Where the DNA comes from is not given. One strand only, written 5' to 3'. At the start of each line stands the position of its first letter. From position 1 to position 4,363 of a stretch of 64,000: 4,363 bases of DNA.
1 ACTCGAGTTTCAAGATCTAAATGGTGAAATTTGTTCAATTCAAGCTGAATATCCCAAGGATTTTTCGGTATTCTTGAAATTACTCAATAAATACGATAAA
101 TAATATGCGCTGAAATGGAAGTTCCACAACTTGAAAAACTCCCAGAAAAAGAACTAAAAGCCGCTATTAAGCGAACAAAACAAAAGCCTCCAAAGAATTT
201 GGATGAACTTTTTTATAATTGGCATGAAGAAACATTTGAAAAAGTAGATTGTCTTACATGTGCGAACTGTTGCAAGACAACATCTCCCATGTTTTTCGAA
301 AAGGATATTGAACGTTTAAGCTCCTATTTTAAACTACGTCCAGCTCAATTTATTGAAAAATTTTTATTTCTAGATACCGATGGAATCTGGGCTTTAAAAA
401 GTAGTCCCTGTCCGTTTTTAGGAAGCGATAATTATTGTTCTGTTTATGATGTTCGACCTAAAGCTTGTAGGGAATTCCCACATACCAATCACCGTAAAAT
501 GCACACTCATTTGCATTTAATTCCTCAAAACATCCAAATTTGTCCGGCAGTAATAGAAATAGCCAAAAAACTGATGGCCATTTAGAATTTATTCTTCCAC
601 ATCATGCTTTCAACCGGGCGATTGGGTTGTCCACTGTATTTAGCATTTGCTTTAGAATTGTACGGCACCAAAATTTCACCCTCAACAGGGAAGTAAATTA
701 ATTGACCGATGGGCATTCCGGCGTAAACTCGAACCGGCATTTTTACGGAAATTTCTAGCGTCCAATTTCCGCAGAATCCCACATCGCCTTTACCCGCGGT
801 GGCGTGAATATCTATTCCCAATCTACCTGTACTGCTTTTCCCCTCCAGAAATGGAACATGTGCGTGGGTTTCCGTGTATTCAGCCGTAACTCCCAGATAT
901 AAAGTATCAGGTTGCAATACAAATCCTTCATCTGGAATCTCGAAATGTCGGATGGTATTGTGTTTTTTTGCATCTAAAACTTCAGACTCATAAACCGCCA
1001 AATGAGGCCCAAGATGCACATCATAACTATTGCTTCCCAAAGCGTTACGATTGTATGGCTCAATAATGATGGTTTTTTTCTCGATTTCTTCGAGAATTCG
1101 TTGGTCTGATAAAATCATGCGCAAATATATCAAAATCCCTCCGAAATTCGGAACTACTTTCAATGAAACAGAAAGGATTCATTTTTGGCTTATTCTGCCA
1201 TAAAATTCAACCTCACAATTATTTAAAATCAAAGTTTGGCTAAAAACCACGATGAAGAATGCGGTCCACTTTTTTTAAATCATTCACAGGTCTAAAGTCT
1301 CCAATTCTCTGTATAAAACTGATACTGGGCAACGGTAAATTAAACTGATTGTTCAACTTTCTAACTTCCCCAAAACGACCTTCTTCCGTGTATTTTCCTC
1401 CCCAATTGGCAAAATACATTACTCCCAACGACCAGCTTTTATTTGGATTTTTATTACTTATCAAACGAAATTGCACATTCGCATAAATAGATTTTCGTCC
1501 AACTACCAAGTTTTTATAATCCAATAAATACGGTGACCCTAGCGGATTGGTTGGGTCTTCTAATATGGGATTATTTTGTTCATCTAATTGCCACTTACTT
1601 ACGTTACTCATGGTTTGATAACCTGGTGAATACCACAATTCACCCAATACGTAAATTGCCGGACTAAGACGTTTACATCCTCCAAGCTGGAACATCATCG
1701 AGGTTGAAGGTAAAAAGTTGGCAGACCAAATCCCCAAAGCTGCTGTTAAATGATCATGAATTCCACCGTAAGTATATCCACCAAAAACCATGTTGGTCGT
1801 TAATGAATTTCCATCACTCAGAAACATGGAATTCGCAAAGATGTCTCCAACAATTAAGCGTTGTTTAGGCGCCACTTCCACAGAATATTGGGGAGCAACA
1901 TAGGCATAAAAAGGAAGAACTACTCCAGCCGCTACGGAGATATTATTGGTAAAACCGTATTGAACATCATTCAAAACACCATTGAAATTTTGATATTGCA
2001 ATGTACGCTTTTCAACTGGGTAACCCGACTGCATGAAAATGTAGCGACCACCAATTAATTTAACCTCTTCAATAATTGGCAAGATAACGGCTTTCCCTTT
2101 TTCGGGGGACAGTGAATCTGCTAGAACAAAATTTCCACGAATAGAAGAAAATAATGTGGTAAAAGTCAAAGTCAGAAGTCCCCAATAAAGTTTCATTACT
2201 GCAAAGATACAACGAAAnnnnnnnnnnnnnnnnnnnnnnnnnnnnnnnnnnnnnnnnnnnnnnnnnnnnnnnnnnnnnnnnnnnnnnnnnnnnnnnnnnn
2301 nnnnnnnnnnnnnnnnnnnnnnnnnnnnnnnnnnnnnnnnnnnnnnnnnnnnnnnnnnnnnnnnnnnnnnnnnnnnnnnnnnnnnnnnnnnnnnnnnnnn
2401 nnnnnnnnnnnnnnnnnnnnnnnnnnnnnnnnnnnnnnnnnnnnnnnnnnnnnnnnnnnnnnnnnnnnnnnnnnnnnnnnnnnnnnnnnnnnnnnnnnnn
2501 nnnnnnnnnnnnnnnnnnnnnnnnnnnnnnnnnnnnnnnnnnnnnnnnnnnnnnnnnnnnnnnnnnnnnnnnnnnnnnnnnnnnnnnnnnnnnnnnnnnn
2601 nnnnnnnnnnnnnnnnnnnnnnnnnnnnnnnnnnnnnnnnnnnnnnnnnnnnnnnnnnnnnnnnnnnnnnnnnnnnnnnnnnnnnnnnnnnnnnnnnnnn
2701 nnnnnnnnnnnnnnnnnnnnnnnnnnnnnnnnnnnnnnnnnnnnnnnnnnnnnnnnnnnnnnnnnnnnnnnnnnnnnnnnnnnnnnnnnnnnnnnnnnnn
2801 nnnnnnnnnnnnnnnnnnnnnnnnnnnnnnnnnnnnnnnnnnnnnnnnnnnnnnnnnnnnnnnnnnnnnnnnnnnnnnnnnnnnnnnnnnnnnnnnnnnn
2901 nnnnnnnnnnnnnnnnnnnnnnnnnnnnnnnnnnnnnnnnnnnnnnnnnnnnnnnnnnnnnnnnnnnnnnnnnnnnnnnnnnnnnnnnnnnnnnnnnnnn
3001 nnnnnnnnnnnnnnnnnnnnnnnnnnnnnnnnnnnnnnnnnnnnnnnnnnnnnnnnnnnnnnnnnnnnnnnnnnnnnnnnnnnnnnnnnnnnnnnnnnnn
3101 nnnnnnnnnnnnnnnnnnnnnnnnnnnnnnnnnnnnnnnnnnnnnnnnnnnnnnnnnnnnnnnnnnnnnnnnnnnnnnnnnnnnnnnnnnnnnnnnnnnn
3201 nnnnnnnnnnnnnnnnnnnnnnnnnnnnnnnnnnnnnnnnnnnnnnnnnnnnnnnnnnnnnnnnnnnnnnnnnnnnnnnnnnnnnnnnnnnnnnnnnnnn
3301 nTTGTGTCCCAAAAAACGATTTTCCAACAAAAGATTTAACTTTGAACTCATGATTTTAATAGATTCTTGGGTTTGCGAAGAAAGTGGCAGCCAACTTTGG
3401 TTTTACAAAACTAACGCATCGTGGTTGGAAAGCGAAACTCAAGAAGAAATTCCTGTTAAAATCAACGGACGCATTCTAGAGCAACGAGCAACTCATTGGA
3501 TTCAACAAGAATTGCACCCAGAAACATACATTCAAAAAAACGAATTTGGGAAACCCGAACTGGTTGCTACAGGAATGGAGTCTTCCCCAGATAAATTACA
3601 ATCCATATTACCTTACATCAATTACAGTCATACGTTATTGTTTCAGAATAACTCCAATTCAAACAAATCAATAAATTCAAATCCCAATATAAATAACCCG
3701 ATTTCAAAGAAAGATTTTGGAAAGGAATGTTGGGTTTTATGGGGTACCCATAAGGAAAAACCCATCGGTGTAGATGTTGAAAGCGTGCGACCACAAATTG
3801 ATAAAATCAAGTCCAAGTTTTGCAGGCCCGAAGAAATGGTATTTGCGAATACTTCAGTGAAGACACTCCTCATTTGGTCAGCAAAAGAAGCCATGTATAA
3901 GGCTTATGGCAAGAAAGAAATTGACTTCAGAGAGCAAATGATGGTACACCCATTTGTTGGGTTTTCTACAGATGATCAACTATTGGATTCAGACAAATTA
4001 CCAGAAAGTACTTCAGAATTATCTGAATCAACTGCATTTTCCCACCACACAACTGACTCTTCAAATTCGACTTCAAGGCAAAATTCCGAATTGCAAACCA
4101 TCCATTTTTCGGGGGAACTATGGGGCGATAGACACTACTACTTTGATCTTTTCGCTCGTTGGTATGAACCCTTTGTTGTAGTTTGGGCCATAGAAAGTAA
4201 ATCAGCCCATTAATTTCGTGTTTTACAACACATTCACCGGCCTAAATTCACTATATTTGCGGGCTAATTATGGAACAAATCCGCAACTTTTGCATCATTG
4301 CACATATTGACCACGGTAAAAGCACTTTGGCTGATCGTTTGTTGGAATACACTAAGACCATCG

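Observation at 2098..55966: Exact 12-13-mer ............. recurs seven times on both strands, in three reading frames and in non-coding DNA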

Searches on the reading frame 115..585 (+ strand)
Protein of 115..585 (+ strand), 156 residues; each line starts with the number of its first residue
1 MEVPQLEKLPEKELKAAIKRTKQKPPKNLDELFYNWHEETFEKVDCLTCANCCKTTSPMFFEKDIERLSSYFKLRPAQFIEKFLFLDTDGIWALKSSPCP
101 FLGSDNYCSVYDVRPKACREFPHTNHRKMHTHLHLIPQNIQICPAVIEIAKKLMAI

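Call 24: search_protein_families(library=pfam, proteins=[window:115-585:+], max_evalue=0.00001)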
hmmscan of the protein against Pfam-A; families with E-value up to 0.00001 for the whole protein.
window:115-585:+ (156 aa): 1 family
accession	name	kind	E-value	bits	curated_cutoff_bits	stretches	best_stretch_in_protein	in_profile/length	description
PF03692.20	CxxCxxCC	-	2.9e-13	50.7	23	1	45-130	1-78/85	Putative zinc- or iron-chelating domain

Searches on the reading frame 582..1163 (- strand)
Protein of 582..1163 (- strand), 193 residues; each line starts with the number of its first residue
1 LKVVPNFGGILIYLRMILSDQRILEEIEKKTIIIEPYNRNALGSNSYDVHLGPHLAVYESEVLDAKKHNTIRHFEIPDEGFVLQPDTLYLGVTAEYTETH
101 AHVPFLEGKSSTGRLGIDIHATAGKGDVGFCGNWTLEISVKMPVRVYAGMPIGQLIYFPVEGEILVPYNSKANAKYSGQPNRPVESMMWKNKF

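Call 24: search_protein_families(library=pfam, proteins=[window:582-1163:-], max_evalue=0.00001)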
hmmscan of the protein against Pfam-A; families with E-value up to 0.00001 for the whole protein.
window:582-1163:- (193 aa): 1 family
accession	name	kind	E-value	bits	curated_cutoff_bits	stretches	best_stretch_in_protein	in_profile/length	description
PF22769.1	DCD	-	4.4e-37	128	27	1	17-158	1-151/153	dCTP deaminase-like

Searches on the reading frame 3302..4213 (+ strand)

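Call 24: search_protein_families(library=pfam, proteins=[window:3302-4213:+], max_evalue=0.00001)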
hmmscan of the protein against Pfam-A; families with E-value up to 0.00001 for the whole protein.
window:3302-4213:+ (303 aa): 1 family
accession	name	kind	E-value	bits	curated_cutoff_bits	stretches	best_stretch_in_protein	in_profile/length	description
PF01648.25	ACPS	-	1.6e-08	35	25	1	154-210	1-72/111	4'-phosphopantetheinyl transferase superfamily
